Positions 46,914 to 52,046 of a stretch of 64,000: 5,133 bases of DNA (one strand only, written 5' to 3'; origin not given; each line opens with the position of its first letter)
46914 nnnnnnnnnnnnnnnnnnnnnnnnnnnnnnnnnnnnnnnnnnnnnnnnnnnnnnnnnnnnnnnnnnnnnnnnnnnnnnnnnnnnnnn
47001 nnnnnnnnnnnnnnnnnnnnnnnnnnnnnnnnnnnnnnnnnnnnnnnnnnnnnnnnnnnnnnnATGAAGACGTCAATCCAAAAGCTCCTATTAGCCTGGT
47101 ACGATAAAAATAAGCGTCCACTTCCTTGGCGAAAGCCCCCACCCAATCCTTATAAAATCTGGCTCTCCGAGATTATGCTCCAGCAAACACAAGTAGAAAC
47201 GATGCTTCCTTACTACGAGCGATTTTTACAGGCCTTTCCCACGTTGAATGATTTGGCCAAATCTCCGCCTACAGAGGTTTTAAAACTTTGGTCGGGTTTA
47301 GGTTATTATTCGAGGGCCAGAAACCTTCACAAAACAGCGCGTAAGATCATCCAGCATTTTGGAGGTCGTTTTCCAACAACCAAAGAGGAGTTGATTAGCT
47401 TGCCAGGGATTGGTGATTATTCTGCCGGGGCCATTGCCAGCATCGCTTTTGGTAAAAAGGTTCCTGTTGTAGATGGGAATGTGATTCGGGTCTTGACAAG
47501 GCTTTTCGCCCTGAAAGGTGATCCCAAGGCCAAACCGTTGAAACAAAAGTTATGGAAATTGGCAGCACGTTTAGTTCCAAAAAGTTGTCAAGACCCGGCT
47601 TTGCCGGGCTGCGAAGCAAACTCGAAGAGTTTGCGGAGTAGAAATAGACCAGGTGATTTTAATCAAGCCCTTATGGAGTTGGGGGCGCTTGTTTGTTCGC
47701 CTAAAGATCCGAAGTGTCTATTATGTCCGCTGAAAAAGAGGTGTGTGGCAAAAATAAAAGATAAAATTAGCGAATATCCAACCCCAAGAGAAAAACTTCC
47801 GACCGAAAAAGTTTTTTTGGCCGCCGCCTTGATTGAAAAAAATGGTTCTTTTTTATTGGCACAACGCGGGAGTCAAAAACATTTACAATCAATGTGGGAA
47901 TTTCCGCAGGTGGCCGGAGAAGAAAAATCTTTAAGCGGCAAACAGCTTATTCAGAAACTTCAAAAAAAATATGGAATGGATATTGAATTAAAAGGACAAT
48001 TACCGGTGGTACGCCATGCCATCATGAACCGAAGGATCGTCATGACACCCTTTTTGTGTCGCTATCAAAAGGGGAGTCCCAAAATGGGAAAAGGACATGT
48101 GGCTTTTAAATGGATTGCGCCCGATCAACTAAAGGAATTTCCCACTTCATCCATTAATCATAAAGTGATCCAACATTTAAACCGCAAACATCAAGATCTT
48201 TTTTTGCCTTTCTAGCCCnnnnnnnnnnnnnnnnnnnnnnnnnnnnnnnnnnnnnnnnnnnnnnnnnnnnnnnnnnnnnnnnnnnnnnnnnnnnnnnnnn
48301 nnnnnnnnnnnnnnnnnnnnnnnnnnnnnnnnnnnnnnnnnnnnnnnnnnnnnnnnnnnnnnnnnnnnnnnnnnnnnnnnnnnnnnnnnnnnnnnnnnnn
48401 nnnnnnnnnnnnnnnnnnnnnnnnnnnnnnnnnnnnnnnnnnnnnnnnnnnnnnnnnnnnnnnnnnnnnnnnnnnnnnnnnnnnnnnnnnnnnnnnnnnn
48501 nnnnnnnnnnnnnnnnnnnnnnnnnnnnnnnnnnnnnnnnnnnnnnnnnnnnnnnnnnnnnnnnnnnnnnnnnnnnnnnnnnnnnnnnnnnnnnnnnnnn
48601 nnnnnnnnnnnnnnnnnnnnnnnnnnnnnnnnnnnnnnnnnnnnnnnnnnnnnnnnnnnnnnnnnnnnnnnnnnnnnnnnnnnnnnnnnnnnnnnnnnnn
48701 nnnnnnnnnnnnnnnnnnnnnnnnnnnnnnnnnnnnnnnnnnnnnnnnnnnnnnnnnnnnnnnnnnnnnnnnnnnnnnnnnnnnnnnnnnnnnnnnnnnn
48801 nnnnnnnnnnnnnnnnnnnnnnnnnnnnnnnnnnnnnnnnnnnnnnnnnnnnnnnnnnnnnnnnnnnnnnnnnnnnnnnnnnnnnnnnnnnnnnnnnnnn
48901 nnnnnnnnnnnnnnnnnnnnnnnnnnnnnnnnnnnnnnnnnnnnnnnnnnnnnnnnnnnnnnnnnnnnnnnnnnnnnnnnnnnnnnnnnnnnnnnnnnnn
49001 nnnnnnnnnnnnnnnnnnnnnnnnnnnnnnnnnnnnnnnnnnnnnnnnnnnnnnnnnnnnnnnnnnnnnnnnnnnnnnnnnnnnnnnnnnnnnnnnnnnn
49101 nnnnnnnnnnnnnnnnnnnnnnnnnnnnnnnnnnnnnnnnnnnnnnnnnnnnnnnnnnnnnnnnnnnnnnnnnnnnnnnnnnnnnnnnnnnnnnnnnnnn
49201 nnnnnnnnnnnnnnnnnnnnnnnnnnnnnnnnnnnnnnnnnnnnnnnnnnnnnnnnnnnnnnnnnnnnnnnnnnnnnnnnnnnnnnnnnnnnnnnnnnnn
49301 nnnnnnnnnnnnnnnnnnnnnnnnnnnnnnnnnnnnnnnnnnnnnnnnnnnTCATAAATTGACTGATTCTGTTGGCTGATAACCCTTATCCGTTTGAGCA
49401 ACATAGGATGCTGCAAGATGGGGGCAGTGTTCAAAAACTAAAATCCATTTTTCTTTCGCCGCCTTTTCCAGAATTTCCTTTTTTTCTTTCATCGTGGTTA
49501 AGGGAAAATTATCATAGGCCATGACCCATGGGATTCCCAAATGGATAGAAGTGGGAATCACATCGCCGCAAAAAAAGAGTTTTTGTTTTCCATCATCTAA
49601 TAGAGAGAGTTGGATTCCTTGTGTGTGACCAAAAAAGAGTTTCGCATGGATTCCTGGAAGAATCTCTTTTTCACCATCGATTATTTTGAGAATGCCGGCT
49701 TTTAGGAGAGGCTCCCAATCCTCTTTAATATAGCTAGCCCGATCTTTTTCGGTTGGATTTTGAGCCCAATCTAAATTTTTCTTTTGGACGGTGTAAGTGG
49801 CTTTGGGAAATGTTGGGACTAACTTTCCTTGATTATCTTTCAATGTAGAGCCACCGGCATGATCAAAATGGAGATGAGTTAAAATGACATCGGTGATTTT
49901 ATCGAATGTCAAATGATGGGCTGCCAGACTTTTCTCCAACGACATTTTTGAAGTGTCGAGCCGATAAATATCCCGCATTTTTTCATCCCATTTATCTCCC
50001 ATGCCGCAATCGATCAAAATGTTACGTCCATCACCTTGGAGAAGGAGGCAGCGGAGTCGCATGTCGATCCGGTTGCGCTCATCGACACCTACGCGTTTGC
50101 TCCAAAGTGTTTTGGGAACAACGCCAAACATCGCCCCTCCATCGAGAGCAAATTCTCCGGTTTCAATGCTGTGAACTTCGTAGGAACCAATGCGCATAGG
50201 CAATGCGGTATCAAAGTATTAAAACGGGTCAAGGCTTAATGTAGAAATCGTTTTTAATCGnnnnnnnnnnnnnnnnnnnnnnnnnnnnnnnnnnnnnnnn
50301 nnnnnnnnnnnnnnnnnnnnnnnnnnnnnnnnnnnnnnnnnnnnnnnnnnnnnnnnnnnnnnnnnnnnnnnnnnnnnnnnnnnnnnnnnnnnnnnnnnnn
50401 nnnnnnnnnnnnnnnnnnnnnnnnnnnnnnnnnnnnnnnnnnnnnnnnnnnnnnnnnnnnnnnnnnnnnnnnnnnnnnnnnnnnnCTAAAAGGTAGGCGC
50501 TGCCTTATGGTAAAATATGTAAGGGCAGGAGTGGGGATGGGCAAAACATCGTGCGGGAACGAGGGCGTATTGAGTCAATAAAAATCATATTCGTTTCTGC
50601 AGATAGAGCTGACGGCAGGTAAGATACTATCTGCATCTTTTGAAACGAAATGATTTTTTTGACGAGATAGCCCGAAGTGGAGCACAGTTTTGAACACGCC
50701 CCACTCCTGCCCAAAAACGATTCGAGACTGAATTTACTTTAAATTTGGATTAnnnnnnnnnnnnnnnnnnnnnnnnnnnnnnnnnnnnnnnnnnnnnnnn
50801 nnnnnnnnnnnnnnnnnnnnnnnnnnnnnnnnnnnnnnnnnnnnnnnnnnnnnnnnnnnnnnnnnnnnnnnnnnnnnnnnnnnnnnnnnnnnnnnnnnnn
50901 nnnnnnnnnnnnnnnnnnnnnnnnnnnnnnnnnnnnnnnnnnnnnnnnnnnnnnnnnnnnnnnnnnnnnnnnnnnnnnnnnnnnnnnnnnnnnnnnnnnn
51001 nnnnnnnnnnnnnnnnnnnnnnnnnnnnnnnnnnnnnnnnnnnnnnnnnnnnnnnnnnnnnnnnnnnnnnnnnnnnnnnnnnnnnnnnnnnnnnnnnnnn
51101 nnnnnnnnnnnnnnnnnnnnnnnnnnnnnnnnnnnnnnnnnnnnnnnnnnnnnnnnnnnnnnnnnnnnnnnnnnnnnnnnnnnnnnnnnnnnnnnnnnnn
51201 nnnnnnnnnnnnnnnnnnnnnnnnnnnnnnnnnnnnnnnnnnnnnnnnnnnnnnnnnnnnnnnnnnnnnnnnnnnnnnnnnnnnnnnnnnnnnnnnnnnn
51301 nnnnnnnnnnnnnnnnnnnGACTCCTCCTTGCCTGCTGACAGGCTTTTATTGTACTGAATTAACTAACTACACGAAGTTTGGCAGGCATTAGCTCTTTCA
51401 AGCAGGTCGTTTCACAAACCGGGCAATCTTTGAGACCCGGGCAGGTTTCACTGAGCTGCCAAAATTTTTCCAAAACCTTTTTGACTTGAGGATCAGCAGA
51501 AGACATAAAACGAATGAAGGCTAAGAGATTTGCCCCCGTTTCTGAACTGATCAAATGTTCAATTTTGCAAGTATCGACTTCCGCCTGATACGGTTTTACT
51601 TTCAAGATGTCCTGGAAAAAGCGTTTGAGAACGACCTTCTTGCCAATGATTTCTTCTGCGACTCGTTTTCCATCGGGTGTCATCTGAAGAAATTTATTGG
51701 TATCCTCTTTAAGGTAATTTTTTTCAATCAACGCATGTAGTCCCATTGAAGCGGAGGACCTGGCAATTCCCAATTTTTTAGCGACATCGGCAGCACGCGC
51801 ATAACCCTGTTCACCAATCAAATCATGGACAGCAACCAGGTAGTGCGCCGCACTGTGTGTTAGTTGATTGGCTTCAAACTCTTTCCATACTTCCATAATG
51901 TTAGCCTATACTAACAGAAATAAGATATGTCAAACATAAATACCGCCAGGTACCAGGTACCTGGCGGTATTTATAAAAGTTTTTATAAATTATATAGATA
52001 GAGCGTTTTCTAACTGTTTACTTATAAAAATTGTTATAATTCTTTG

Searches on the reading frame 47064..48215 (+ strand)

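Call 83: search_protein_families(library=pfam, proteins=[window:47064-48215:+], max_evalue=0.001)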
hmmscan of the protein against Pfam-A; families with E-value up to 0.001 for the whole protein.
window:47064-48215:+ (383 aa): 3 families
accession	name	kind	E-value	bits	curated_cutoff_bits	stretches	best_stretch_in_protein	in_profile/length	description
PF00730.31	HhH-GPD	-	3.7e-28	98.4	26.2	1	35-167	2-106/108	HhH-GPD superfamily base excision DNA repair protein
PF14815.12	NUDIX_4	-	1.4e-16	60.7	35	1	254-370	2-112/113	NUDIX domain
PF00633.29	HHH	-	4e-07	30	24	1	99-127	2-30/30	Helix-hairpin-helix motif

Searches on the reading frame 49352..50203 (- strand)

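Call 16: search_protein_families(library=ncbifam, proteins=[window:49352-50203:-])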
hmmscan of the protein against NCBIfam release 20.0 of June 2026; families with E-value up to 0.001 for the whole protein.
window:49352-50203:- (283 aa): 8 families
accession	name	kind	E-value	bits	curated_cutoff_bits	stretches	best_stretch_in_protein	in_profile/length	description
NF047919.1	lactonase_YtnP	equivalog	1.1e-60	205.2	425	1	5-262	2-256/274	YtnP family quorum-quenching lactonase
NF047979.1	lactonase_AidB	equivalog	1.3e-24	87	360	1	3-276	4-267/271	AidB family quorum-quenching N-acyl homoserine lactonase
NF045699.1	AHLLactAiiA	equivalog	3.5e-12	46.1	375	1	46-206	30-182/251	quorum-quenching N-acyl homoserine lactonase AiiA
NF045700.1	AHLLactAttM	equivalog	3.7e-08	33.2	390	1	84-172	75-154/257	AttM family quorum-quenching N-acyl homoserine lactonase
NF047925.1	pyridox_lacton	equivalog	5.3e-08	33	325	1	18-261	7-254/268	4-pyridoxolactonase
NF002553.0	PRK02113.1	equivalog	2.4e-05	23.9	386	0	42-89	26-74/252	MBL fold metallo-hydrolase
NF012229.1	bla_class_B_core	domain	0.0002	21.5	100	1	53-126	18-75/139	metallo-beta-lactamase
NF041257.1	GntH_guanitoxin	equivalog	0.0003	19.8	333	1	62-117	34-82/374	guanitoxin biosynthesis MBL fold metallo-hydrolase GntH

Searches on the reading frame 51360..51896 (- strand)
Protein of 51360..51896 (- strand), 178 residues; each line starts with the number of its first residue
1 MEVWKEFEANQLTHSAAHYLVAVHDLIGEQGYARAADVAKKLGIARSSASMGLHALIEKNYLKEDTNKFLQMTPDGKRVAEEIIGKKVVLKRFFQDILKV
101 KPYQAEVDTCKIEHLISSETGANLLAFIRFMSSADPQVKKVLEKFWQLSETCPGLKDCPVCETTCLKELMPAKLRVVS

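Call 83: search_protein_families(library=pfam, proteins=[window:51360-51896:-], max_evalue=0.001)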
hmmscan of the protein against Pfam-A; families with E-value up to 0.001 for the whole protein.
window:51360-51896:- (178 aa): 3 families
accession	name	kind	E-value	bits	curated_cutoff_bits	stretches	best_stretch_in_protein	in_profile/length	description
PF02742.21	Fe_dep_repr_C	-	3.6e-12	46.6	27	1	73-138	1-65/70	Iron dependent repressor, metal binding and dimerisation domain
PF01325.25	Fe_dep_repress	-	3.6e-07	30.7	26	1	12-63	2-53/60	Iron dependent repressor, N-terminal DNA binding domain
PF09339.16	HTH_IclR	-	4.4e-05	23.6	22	1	26-65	11-51/52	IclR helix-turn-helix domain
